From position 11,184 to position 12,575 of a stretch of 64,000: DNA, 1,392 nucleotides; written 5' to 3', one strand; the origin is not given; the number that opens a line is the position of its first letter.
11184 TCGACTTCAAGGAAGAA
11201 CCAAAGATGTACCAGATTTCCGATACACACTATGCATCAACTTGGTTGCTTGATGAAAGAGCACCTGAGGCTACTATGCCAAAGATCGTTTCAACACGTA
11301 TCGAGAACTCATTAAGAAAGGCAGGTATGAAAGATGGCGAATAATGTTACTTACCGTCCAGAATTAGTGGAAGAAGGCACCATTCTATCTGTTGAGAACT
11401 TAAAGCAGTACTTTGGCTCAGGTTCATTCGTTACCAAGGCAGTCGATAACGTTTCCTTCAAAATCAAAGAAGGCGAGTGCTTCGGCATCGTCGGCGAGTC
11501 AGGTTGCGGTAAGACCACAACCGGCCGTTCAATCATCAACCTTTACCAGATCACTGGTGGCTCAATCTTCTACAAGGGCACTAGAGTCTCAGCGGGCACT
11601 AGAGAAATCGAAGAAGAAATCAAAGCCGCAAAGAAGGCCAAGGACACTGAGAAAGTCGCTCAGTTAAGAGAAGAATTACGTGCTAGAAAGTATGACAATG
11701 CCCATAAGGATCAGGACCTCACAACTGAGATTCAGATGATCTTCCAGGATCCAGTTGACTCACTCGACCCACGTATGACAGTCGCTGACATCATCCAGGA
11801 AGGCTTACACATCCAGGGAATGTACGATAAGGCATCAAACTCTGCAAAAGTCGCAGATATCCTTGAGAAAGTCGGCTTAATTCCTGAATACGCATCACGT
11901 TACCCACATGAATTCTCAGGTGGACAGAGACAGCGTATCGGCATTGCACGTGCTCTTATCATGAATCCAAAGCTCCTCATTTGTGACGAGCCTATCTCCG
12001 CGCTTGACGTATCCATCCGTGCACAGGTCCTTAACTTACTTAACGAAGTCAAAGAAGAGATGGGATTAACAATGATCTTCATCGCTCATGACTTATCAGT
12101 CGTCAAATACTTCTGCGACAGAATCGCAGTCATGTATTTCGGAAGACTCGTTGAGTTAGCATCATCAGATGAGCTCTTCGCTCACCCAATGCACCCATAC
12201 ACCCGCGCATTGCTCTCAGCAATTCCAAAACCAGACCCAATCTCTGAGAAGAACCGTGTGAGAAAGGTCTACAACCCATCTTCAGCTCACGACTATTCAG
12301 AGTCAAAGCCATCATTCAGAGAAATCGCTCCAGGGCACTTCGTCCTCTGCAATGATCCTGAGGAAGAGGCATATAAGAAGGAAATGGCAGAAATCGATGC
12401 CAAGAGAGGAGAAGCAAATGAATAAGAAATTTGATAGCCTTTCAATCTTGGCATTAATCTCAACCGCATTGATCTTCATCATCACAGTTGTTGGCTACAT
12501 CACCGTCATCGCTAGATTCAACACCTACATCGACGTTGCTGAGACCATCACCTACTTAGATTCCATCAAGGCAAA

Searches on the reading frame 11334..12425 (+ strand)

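Call 94: search_protein_families(library=pfam, proteins=[window:11334-12425:+], max_evalue=0.00001)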
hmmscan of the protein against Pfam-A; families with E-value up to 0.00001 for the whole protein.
window:11334-12425:+ (363 aa): 2 families
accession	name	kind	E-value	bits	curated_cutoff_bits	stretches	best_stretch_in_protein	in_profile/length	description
PF00005.33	ABC_tran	-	1.6e-31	110.1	25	1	38-221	2-136/137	ABC transporter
PF08352.17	oligo_HPY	-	1.1e-08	35.8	27.1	1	273-308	1-36/65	Oligopeptide/dipeptide transporter, C-terminal region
